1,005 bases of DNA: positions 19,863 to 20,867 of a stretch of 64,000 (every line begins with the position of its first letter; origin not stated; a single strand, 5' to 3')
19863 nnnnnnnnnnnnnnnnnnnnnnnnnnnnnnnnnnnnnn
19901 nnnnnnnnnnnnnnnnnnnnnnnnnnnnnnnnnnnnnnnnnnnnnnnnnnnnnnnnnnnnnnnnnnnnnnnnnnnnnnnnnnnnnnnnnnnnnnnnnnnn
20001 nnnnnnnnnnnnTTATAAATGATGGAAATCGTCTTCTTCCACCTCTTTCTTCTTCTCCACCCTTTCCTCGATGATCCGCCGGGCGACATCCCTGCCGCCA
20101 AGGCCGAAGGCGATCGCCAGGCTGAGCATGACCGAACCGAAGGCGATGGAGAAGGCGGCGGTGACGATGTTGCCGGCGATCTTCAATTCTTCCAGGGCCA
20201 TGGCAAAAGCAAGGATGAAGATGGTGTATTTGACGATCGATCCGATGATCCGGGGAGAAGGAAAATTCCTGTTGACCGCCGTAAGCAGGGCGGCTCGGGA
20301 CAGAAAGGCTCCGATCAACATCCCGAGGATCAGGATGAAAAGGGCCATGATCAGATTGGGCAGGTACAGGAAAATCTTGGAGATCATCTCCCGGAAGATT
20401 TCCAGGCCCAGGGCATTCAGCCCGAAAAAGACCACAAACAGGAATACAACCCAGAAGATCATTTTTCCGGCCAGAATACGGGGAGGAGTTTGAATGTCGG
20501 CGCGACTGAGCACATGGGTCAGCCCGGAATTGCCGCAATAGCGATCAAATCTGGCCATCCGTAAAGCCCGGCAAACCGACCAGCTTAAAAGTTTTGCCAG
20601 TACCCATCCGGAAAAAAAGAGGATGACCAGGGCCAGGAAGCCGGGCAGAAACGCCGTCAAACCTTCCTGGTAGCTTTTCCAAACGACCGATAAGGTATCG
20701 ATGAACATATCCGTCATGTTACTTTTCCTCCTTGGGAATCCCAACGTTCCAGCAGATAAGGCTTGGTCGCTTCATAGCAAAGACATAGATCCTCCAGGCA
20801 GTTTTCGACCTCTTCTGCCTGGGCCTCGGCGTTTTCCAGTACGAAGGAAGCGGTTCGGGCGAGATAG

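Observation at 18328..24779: TetR-headed, ATGA-coupled five-gene operon linking glycosyl-glycerate-type osmolyte enzymes to two membrane proteins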

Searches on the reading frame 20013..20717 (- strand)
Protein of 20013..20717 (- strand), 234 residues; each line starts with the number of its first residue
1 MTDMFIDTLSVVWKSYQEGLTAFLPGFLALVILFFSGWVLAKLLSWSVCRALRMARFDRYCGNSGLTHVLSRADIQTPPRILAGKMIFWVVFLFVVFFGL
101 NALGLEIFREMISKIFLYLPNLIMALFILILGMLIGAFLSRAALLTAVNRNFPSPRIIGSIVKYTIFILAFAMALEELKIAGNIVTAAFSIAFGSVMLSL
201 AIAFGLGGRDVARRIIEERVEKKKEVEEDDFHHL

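Call 5: search_protein_families(library=pfam, proteins=[window:20013-20717:-], max_evalue=0.01)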
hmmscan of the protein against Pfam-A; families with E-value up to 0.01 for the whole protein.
window:20013-20717:- (234 aa): 1 family
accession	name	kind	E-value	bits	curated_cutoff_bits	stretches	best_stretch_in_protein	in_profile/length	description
PF05552.17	MS_channel_1st_1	-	4.3e-15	55.8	22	2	108-142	3-37/50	Mechanosensitive ion channel, conserved TM helix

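Call 6: search_protein_families(library=ncbifam, proteins=[window:20013-20717:-], max_evalue=0.01)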
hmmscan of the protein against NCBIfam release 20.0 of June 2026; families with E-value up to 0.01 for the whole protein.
window:20013-20717:- (234 aa): 1 family
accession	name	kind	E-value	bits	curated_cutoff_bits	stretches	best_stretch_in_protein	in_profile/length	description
NF033912.1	msc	subfamily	1.7e-23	83.5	100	2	19-141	83-205/365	mechanosensitive ion channel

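Call 25: find_homologous_proteins(query=window:20013-20717:-)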
Query window:20013-20717:- (234 aa): 1887 proteins with E <= 0.001 among 4088 candidates; the best 120 are listed.
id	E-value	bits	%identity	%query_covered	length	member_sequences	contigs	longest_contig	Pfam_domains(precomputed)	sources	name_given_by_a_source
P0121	3.4e-138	477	94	100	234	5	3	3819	PF05552.18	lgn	-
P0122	5.0e-123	427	83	100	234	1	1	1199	PF05552.18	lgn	-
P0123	2.7e-91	323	65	100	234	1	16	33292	PF05552.18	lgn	-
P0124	2.4e-85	304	61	100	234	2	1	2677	PF05552.18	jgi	jgi:hypothetical protein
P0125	3.4e-79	284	58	100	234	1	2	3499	PF05552.18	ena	-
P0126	2.1e-75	271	56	100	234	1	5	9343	PF05552.18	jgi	jgi:uncharacterized protein YneF (UPF0154 family)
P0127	4.8e-74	267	56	100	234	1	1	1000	PF05552.18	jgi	-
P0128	4.0e-73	264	55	100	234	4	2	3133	PF05552.18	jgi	-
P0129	6.5e-73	263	54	100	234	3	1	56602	PF05552.18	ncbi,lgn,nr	ncbi:MAG: hypothetical protein KA419_13785 [Acidobacteria bacterium]|nr:hypothetical protein [Acidob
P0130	1.1e-72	263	55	100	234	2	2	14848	PF05552.18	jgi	-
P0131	7.1e-72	260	54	100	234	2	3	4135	PF05552.18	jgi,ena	-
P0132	1.9e-71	259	54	100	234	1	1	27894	PF05552.18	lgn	-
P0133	3.0e-71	258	53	100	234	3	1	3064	PF05552.18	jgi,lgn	jgi:hypothetical protein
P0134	2.0e-70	255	54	100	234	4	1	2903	PF05552.18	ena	-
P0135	5.5e-70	254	53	100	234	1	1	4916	PF05552.18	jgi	jgi:hypothetical protein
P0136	1.0e-69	253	54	100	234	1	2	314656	PF05552.18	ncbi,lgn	-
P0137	1.2e-69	253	54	100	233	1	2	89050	PF05552.18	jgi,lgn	jgi:hypothetical protein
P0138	1.3e-69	253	54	100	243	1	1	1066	PF05552.18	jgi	jgi:hypothetical protein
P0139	2.6e-69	252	53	100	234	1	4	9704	PF05552.18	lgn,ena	-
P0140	3.9e-69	251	53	100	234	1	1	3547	PF05552.18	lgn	-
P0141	5.6e-69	250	53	100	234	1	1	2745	PF05552.18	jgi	jgi:hypothetical protein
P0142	1.1e-68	250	52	100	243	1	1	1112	PF05552.18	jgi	jgi:hypothetical protein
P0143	3.5e-68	248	53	100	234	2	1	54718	PF05552.18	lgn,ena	-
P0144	4.5e-68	248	56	95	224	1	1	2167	PF05552.18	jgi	jgi:hypothetical protein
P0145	1.3e-67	246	53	94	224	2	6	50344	PF05552.18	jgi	jgi:hypothetical protein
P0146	1.6e-67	246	53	100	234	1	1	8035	PF05552.18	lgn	-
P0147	4.9e-67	244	53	100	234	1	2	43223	PF05552.18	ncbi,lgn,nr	ncbi:MAG: hypothetical protein HY652_05460 [Acidobacteria bacterium]|nr:hypothetical protein [Acidob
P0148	9.5e-67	243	53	100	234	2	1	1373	PF05552.18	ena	-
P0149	1.1e-65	240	52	100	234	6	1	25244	PF05552.18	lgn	-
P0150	1.2e-65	240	51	100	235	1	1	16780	PF05552.18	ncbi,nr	ncbi:MAG: hypothetical protein HY650_13030 [Acidobacteria bacterium]|nr:hypothetical protein [Acidob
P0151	1.2e-65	240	51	100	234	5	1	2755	PF05552.18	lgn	-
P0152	1.3e-65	239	52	100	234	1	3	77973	PF05552.18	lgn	-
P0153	1.4e-65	239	47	100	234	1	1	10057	PF05552.18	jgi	jgi:hypothetical protein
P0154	3.8e-65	238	52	100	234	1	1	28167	PF05552.18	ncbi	-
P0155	4.2e-65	238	50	100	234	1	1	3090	PF05552.18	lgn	-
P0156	9.1e-65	237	52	100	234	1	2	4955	PF05552.18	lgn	-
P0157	1.5e-64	236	50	100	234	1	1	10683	PF05552.18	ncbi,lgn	-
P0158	7.9e-64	234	48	100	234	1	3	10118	PF05552.18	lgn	-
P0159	1.8e-62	229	51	100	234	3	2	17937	PF05552.18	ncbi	-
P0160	2.1e-62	229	50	100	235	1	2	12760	PF05552.18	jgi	jgi:hypothetical protein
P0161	9.1e-62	227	48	100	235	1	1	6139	PF05552.18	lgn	-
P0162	3.5e-61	225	50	100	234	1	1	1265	PF05552.18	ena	-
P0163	4.8e-61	225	48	100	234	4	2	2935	PF05552.18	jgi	-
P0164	9.9e-61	224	50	100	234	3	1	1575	PF05552.18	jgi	jgi:hypothetical protein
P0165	1.3e-60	223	49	100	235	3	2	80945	PF05552.18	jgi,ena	-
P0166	1.8e-60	223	50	100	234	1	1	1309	PF05552.18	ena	-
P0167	3.0e-60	222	48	100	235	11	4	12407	PF05552.18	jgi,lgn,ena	-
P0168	3.6e-60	222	50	100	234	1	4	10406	PF05552.18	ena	-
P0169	3.9e-60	222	50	100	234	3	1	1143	PF05552.18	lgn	-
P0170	5.5e-60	221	49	100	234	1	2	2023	PF05552.18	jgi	jgi:hypothetical protein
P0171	1.2e-59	220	48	100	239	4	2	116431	PF05552.18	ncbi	-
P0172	4.1e-59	218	53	94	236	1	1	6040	PF05552.18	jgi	jgi:hypothetical protein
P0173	4.8e-59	218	50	100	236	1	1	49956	PF05552.18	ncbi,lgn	ncbi:MAG: mechanosensitive ion channel family protein [Acidobacteriota bacterium]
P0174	5.5e-59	218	47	100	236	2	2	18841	PF05552.18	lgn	-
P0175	7.8e-59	217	48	100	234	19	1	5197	PF05552.18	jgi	jgi:hypothetical protein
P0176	1.1e-58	217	53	91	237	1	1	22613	PF05552.18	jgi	jgi:hypothetical protein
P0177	1.1e-58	217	50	100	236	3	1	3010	PF05552.18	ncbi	-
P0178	1.1e-58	217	48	100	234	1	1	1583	PF05552.18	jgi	-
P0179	1.4e-58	216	49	100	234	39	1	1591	PF05552.18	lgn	-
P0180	1.9e-58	216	48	100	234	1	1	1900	PF05552.18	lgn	-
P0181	2.1e-58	216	54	77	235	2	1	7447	PF05552.18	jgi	jgi:hypothetical protein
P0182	2.2e-58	216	50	98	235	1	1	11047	PF05552.18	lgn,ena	-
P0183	2.3e-58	216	47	100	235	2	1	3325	PF05552.18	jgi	jgi:Mechanosensitive ion channel, conserved TM helix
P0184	2.6e-58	216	50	100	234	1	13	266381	PF05552.18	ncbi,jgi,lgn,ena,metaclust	jgi:hypothetical protein|metaclust:\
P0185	2.8e-58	216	54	78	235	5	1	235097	PF05552.18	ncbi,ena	-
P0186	3.1e-58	215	47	100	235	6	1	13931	PF05552.18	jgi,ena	-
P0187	3.3e-58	215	48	100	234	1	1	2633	PF05552.18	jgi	-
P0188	3.5e-58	215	49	100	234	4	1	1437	PF05552.18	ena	-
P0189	3.5e-58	215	49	100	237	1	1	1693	PF05552.18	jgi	jgi:hypothetical protein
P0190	3.8e-58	215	51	98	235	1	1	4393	PF05552.18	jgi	jgi:hypothetical protein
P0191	4.7e-58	215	48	100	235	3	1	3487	PF05552.18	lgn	-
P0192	7.9e-58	214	47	99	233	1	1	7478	PF05552.18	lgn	-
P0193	9.2e-58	214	48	100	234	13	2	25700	PF05552.18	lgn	-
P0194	9.4e-58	214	48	100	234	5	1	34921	PF05552.18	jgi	-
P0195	9.5e-58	214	53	79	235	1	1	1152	PF05552.18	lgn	-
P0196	9.9e-58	214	50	100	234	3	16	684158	PF05552.18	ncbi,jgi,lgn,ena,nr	ncbi:MAG TPA: hypothetical protein PKJ99_11620 [Thermoanaerobaculales bacterium]|nr:hypothetical pro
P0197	1.3e-57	213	50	98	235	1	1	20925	PF05552.18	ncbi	-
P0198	1.7e-57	213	47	99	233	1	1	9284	PF05552.18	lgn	-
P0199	1.8e-57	213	47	100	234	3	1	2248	PF05552.18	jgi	jgi:hypothetical protein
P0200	3.4e-57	212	48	98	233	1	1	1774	PF05552.18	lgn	-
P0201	3.5e-57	212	49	100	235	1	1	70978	PF05552.18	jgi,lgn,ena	-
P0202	4.3e-57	212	49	100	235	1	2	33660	PF05552.18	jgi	jgi:hypothetical protein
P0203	4.4e-57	212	47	98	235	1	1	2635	PF05552.18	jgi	-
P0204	6.2e-57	211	49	100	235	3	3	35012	PF05552.18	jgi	jgi:hypothetical protein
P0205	6.3e-57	211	45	100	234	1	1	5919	PF05552.18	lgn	-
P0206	6.4e-57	211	47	100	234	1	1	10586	PF05552.18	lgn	-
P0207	6.5e-57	211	47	99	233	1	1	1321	PF05552.18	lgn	-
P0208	7.3e-57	211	48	100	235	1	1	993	PF05552.18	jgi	jgi:hypothetical protein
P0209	8.1e-57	211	46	100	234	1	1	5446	PF05552.18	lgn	-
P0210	1.2e-56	210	49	100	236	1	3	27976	PF05552.18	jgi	jgi:hypothetical protein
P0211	1.2e-56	210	49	100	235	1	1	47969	PF05552.18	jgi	jgi:hypothetical protein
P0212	1.3e-56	210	49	100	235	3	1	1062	PF05552.18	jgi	jgi:hypothetical protein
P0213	1.4e-56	210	49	100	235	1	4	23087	PF05552.18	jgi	jgi:hypothetical protein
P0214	1.5e-56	210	48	100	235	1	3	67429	PF05552.18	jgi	jgi:hypothetical protein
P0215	2.1e-56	209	48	100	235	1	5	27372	PF05552.18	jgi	jgi:hypothetical protein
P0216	2.2e-56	209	51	86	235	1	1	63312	PF05552.18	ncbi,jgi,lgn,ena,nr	ncbi:MAG TPA: hypothetical protein VMT19_02285 [Thermoanaerobaculaceae bacterium]|nr:hypothetical pr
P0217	2.6e-56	209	48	100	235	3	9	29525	PF05552.18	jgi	jgi:hypothetical protein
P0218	4.2e-56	208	49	100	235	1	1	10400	PF05552.18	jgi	jgi:hypothetical protein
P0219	4.3e-56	208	46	100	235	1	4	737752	PF05552.18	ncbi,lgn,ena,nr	ncbi:MAG: hypothetical protein LAO05_02545 [Acidobacteriia bacterium]|nr:hypothetical protein [Terri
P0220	5.1e-56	208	49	100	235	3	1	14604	PF05552.18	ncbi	-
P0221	5.2e-56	208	48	100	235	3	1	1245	PF05552.18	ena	-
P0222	5.7e-56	208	48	85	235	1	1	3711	PF05552.18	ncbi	-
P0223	6.8e-56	208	49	100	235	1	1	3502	PF05552.18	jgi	jgi:hypothetical protein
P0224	1.2e-55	207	44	100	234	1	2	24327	PF05552.18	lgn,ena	-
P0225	1.4e-55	207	45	100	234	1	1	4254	PF05552.18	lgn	-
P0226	1.4e-55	207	49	100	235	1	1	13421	PF05552.18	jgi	jgi:Mechanosensitive ion channel, conserved TM helix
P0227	3.8e-55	205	47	94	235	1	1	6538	PF05552.18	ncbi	-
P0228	3.8e-55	205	49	100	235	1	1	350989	PF05552.18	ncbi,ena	-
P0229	7.3e-55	204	51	80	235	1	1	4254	PF05552.18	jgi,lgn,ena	-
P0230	8.8e-55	204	47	100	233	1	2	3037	PF05552.18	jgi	-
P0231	9.3e-55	204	46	100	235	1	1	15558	PF05552.18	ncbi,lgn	ncbi:MAG: mechanosensitive ion channel family protein [Acidobacteriota bacterium]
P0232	9.9e-55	204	48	100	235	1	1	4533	PF05552.18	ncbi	-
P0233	1.2e-54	204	48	100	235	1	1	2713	PF05552.18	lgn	-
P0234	1.6e-54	203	46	100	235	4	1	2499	PF05552.18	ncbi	-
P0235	1.7e-54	203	51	84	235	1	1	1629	PF05552.18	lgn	-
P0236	1.7e-54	203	54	85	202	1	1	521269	PF05552.18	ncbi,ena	-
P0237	1.8e-54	203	44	100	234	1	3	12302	PF05552.18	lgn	-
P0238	1.9e-54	203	51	84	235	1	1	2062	PF05552.18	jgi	-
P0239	2.3e-54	203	47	98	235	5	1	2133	PF05552.18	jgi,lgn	-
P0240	2.5e-54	203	51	84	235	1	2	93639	PF05552.18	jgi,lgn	jgi:hypothetical protein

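Call 38: find_related_loci(query=A1, collection=metagenome_contigs, flank=8000)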
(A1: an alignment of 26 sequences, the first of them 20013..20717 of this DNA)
Query A1 (234 aa) in metagenome_contigs; peptide patterns used: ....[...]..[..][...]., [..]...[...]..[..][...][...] (x = any residue, [..] = any of these).
600 stretches matched a pattern (row limit reached: there are more); 527 encode a relative of the query (tblastn E <= 1e-3); the best 80 are kept; 80 distinct loci.
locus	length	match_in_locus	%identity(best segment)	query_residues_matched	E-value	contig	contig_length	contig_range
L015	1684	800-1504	42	1-234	2e-54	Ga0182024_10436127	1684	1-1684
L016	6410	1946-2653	42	1-234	2e-52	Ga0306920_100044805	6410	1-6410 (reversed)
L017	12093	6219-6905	41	1-230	1e-52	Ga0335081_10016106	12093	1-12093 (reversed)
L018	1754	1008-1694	41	1-230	3e-53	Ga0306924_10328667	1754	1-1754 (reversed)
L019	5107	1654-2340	40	1-230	3e-51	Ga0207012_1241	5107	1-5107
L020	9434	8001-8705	40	1-234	5e-51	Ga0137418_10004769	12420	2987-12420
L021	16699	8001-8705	49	1-234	2e-50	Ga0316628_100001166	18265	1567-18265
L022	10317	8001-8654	41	1-219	5e-50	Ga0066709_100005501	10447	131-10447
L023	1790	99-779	39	3-230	3e-51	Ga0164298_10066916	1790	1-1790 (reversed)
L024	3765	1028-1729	37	1-234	1e-49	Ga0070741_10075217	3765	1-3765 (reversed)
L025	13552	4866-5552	39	1-230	6e-50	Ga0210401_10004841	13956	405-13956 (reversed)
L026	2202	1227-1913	41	1-230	6e-50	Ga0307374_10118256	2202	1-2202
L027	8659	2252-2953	41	1-234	4e-49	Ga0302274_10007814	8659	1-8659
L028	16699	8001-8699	37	1-234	5e-49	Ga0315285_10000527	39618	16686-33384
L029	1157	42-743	39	1-234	4e-51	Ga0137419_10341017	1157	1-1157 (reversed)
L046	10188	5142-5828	39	1-230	4e-45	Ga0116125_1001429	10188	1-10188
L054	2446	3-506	46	65-234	4e-45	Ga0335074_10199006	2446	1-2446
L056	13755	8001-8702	40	1-234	6e-45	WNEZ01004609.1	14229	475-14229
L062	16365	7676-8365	39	1-230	4e-44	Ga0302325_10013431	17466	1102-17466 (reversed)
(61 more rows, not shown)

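Call 51: predict_structure(alignment_id=A1)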
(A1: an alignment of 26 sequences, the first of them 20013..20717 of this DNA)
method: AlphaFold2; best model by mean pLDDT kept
length: 234 residues; sequences in the alignment: 26
mean_pLDDT: 76.8   pTM: 0.51
mean pLDDT of the five models: 76.8, 72.7, 71.0, 67.1, 65.4
residues with pLDDT >= 90: 1; 70-90: 189; 50-70: 40; < 50: 4
segments of 3 or more residues with pLDDT < 50: 231-234
pLDDT, mean of each block of 10 residues (from residue 1): 74 77 79 87 84 74 60 68 81 82 74 79 87 85 83 83 86 81 76 80 69 72 60 45
secondary structure, 60 per line:
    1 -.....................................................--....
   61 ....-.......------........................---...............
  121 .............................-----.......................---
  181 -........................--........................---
elements in order: H2-54 H57-64 H66-72 H79-102 H106-149 H155-177 H182-205 H208-231

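Call 53: fold_search(model_id=the predicted structure, library=pdb)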
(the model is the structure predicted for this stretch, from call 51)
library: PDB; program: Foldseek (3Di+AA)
matches with E <= 10: 92; with E <= 0.001: 0
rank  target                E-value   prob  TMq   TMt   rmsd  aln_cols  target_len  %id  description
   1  5i7d_A                8.4e-01  0.25  0.22  0.14  41.0       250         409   12  Crystal Structure of srGAP2 F-BARx WT Form-2 (released 2017-08-30)
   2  5i6j                  1.8e+00  0.15  0.22  0.14  40.7       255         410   12  Crystal Structure of SRGAP2 F-BARx (released 2017-03-08)
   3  9o48_A                2.0e+00  0.11  0.18  0.12  21.4       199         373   14  Cryo-EM structure of the human SK2-4 chimera/calmodulin channel complex in the Ca2+ bound state (released 2025-07-09)
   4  9kpz_D                2.3e+00  0.12  0.20  0.22  30.1       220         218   15  Structure of TolQRA complex at pH 5.4 from E.coli (released 2026-03-04)
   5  5c5b_D                2.6e+00  0.07  0.16  0.11  34.8       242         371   12  Crystal Structure of Human APPL BAR-PH Heterodimer (released 2016-06-22)
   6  8r5s_D                2.7e+00  0.11  0.19  0.19  24.2       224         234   16  t113 - De-novo designed soluble homotetramer (released 2024-11-27)
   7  5c5b_B                3.7e+00  0.06  0.17  0.13  35.1       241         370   12  Crystal Structure of Human APPL BAR-PH Heterodimer (released 2016-06-22)
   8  8xo1_A                3.9e+00  0.06  0.15  0.11  29.9       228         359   17  Human KCNQ2-CaM in complex with QO-83 (released 2025-01-01)
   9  9g2x_B                3.9e+00  0.05  0.14  0.07  28.8       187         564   14  Cryo-EM structure of IrtAB in outward-occluded state in presence of mycobactin under turnover conditions in LMNG (released 2024-12-18)
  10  5aji_B                4.3e+00  0.82  0.27  0.25   6.5        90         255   23  MscS D67R1 high resolution (released 2015-07-08)
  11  4avm                  4.3e+00  0.05  0.14  0.14  35.2       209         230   15  Crystal structure of the N-BAR domain of human bridging integrator 2. (released 2012-06-20)
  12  1s35                  4.3e+00  0.03  0.12  0.13  26.1       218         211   13  Crystal Structure of Repeats 8 and 9 of Human Erythroid Spectrin (released 2004-04-20)
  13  7wiw_B                4.5e+00  0.08  0.20  0.10  27.8       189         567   17  Cryo-EM structure of Mycobacterium tuberculosis irtAB complexed with ATP in an occluded conformation (released 2023-01-25)
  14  1qu7_B                4.5e+00  0.06  0.15  0.16  44.9       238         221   13  FOUR HELICAL-BUNDLE STRUCTURE OF THE CYTOPLASMIC DOMAIN OF A SERINE CHEMOTAXIS RECEPTOR (released 2000-07-12)
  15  5vms_A                4.5e+00  0.05  0.16  0.12  25.2       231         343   16  CryoEM structure of Xenopus KCNQ1 channel (released 2017-06-07)
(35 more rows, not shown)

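Call 71: search_protein_families(library=pfam, proteins=[L062:4682-6322:+, L056:9473-11011:-, L046:5899-8202:+, L054:668-2323:+], max_evalue=0.00001)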
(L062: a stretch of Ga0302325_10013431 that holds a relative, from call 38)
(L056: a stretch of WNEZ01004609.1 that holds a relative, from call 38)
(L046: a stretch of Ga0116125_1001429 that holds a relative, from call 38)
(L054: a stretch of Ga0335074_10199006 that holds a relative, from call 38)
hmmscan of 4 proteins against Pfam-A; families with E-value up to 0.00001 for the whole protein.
L062:4682-6322:+ (546 aa): 3 families
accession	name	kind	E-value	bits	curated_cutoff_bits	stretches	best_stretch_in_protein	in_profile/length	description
PF00128.31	Alpha-amylase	-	1.1e-96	325.3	22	1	17-457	1-440/446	Alpha amylase, catalytic domain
PF16657.11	Malt_amylase_C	-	3.3e-25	88.4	27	1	463-540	1-75/75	Maltogenic Amylase, C-terminal domain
PF23915.1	SusG_C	-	2e-06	28.4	27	1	475-506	1-32/62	Alpha-amylase SusG C-terminal domain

L056:9473-11011:- (512 aa): 1 family
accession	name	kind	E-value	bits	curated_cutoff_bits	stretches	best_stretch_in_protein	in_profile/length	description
PF02446.23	Glyco_hydro_77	-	1.5e-180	601.5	25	1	11-490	1-463/465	4-alpha-glucanotransferase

L046:5899-8202:+ (767 aa): 1 family
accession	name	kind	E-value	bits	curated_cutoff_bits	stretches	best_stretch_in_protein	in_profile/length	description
PF00982.27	Glyco_transf_20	-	7.2e-121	404.6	32.5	1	278-744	2-471/473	Glycosyltransferase family 20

L054:668-2323:+ (551 aa): 1 family
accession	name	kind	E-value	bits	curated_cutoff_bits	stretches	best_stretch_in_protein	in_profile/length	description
PF18085.6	Mak_N_cap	-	2.1e-07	32.3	22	1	25-79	1-54/87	Maltokinase N-terminal cap domain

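Call 76: search_protein_representatives(alignment_id=A1)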
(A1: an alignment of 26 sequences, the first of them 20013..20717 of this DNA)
Query: 26 sequences, 234 profile positions. Proteins with E-value up to 0.001 (for the whole library): 7009; up to 1e-10: 3946; up to 1e-30: 609. The best 150 are listed.
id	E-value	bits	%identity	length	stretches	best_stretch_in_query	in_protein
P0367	1.9e-95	335.3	-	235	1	1-234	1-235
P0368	8.7e-91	320.0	-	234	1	1-234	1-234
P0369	1.6e-74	266.8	-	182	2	134-234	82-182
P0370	1.2e-73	264.0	-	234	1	1-234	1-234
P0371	2.0e-73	263.2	-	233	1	1-234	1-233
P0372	5.3e-73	261.8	-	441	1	22-234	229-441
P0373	2.3e-72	259.7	-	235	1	1-229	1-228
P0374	2.3e-70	253.2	-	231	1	4-233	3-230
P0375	4.4e-66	239.2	-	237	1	1-234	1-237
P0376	1.4e-65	237.5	-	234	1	4-234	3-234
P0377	2.3e-65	236.8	-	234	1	4-234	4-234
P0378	5.8e-65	235.5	-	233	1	1-226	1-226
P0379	7.3e-64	231.9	-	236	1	1-231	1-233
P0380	8.0e-64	231.8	-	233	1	1-234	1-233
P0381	2.5e-62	226.9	-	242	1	4-229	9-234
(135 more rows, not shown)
